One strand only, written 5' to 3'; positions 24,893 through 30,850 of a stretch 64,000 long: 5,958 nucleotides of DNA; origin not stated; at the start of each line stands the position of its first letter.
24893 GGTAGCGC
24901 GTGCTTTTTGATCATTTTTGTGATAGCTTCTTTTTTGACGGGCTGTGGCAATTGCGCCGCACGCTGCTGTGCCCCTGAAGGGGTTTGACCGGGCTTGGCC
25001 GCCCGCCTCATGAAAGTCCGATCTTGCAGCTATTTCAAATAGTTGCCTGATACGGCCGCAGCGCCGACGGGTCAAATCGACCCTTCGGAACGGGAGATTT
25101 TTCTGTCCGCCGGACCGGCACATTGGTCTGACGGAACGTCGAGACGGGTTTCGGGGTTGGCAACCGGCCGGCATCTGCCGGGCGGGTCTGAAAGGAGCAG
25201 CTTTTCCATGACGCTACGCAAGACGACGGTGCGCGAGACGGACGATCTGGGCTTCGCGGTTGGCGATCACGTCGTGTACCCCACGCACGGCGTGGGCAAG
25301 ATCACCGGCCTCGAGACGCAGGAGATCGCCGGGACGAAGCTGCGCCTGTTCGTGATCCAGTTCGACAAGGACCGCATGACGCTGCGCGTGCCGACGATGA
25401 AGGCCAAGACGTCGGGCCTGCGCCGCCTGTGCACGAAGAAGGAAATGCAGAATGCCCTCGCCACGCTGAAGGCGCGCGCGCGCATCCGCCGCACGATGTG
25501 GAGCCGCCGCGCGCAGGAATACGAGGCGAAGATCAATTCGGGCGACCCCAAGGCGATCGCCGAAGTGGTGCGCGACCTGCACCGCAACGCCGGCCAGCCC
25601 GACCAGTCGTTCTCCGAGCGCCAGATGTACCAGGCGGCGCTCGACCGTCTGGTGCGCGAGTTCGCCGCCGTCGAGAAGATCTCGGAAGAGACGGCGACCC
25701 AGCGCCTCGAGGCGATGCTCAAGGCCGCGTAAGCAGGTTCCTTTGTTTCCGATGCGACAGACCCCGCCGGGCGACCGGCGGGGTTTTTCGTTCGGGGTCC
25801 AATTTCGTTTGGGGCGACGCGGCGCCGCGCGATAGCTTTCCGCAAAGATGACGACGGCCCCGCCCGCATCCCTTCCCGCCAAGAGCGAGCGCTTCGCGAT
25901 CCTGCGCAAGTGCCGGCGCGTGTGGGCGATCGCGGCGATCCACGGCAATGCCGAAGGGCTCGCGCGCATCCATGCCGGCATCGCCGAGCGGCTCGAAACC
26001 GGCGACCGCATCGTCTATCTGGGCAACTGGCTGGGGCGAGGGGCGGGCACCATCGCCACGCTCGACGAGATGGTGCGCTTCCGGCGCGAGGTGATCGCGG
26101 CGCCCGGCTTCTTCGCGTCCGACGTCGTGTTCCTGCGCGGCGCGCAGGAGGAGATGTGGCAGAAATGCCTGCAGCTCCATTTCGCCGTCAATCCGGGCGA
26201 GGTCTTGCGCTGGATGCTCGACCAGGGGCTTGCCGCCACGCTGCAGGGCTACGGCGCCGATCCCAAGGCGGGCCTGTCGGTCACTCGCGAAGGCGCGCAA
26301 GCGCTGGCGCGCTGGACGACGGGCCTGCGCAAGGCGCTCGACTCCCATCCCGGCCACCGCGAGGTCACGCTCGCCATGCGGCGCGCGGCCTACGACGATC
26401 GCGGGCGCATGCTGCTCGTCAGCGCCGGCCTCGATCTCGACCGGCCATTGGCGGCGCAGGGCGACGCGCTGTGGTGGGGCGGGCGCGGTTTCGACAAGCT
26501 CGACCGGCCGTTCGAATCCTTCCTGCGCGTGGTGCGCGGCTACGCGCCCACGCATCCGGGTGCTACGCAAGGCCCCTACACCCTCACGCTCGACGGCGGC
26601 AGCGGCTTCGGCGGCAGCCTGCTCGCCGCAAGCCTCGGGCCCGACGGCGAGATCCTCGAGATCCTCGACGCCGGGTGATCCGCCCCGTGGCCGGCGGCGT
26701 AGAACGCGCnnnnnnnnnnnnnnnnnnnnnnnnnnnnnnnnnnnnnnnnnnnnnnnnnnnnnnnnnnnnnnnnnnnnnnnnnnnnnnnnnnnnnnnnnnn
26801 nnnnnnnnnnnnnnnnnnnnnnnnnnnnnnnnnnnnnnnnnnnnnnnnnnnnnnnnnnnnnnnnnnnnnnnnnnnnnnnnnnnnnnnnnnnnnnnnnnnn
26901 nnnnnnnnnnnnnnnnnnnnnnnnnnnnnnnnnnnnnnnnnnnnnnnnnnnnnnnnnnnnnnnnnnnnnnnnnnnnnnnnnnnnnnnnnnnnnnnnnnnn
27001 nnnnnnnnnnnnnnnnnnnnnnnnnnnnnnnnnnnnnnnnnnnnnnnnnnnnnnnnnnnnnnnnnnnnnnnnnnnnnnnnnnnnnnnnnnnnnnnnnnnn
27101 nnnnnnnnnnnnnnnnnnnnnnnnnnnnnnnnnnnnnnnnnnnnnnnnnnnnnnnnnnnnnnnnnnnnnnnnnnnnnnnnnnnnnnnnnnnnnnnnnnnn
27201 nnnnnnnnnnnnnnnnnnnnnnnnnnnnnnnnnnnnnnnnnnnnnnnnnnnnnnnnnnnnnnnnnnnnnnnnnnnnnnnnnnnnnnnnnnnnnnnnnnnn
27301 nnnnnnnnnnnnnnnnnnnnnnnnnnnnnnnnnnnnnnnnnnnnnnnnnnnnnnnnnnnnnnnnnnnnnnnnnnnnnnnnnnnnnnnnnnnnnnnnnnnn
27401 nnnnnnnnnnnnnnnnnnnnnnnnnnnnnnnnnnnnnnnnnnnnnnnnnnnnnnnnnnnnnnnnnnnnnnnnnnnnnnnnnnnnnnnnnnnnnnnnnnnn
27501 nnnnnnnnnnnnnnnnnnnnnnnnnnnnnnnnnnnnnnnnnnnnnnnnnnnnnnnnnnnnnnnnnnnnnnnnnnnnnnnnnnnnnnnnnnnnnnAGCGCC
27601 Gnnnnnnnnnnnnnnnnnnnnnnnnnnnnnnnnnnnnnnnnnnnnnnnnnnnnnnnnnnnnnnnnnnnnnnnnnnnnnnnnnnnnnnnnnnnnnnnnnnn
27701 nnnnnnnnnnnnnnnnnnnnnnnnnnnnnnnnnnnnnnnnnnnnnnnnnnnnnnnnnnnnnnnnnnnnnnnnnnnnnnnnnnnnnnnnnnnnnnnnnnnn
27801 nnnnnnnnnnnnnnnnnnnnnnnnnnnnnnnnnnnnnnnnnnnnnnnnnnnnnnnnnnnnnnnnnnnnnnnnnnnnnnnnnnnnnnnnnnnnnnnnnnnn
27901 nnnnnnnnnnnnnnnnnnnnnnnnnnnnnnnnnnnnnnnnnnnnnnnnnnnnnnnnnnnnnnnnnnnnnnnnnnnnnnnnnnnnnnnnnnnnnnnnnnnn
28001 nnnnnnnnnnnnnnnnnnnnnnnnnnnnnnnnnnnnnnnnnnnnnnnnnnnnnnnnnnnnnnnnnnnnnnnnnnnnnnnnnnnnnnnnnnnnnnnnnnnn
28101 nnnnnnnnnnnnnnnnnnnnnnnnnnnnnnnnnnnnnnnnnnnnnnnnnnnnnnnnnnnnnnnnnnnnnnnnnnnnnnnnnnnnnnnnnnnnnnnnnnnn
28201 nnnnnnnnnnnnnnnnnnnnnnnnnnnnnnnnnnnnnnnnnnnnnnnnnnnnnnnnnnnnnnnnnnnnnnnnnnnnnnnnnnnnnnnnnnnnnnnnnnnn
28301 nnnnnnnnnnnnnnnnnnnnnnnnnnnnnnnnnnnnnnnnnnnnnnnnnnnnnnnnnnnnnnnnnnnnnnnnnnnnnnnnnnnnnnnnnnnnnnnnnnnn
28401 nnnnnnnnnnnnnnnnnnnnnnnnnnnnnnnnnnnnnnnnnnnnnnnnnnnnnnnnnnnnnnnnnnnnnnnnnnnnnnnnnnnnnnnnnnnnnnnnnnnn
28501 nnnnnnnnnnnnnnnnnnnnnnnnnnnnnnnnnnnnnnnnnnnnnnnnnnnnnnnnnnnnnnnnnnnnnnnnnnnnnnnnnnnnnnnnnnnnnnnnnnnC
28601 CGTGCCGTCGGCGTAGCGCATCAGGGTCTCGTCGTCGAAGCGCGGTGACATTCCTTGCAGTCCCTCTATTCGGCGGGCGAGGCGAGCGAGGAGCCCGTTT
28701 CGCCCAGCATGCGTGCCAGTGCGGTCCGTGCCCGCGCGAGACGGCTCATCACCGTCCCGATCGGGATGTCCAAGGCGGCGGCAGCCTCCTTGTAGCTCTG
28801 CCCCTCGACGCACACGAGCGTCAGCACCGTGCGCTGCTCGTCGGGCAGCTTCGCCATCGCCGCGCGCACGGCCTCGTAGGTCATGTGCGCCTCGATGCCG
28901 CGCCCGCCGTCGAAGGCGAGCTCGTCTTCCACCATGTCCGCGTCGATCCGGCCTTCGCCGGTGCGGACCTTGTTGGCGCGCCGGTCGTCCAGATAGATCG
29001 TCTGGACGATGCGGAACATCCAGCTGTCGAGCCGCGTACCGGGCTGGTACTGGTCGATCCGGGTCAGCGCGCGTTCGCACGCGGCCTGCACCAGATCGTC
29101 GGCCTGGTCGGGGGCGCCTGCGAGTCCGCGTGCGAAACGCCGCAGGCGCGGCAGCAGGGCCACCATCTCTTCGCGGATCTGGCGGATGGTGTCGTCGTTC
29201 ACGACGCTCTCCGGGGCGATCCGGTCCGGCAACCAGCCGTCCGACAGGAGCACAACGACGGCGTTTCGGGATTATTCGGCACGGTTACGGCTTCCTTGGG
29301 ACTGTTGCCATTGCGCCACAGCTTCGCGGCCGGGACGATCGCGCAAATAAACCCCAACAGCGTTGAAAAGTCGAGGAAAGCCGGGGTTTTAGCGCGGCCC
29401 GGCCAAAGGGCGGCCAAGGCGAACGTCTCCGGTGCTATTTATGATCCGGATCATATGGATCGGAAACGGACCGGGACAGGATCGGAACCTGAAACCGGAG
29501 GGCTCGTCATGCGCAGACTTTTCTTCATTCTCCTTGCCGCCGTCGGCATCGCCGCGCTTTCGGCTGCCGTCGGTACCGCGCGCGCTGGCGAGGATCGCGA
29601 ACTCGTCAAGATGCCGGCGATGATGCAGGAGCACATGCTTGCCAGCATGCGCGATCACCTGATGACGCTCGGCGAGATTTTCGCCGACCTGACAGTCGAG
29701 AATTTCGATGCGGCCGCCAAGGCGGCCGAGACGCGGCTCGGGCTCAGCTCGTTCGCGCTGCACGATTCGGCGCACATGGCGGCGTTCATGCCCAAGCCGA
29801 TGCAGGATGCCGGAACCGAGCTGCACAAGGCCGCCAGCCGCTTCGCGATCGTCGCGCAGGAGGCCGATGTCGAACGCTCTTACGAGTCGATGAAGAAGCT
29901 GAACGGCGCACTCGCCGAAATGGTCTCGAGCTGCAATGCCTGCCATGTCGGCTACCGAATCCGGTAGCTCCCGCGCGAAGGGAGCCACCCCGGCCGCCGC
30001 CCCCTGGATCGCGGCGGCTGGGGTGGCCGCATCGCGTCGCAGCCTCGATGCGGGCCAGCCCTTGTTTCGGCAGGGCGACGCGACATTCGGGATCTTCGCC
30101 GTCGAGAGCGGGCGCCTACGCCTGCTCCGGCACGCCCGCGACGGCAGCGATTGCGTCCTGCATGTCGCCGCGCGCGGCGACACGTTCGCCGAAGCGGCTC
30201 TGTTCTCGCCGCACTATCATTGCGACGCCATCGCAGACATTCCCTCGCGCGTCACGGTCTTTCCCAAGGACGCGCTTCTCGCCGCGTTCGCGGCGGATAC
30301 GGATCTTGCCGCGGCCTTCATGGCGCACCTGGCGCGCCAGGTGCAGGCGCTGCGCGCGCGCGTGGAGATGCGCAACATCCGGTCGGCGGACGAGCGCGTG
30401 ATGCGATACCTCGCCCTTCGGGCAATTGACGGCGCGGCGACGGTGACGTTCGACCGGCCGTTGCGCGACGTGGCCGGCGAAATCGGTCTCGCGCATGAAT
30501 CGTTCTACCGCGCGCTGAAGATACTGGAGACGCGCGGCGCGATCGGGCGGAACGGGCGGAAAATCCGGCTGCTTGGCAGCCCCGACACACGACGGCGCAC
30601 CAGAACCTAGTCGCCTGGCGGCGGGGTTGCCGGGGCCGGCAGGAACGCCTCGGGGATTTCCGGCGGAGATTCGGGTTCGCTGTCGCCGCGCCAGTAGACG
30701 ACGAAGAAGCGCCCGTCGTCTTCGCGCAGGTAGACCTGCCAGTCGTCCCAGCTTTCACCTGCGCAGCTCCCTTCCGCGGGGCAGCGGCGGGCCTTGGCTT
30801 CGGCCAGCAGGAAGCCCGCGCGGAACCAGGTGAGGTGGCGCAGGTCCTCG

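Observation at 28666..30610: NO-stress-like module: ECF sigma/anti-sigma, perfect FNR-type palindrome, cytochrome c', overlapping Crp/Fnr regulator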

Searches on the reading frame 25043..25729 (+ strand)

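Call 71: search_protein_families(library=pfam, proteins=[window:25043-25729:+], max_evalue=0.0001)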
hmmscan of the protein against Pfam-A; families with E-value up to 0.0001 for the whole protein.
window:25043-25729:+ (229 aa): 2 families
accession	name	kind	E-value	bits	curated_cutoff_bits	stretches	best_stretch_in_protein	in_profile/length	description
PF21095.3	CarD_C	-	4.1e-25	88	23.1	1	138-222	2-86/87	CarD, C-terminal domain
PF02559.22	CarD_TRCF_RID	-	6.2e-15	55.5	23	1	71-129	1-56/57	CarD-like/TRCF RID domain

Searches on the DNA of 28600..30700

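Call 79: search_rna_families(source=window, start=28600, end=30700, threshold=evalue, max_evalue=1)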
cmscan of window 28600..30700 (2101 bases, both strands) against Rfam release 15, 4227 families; matches with E-value up to 1: 0.
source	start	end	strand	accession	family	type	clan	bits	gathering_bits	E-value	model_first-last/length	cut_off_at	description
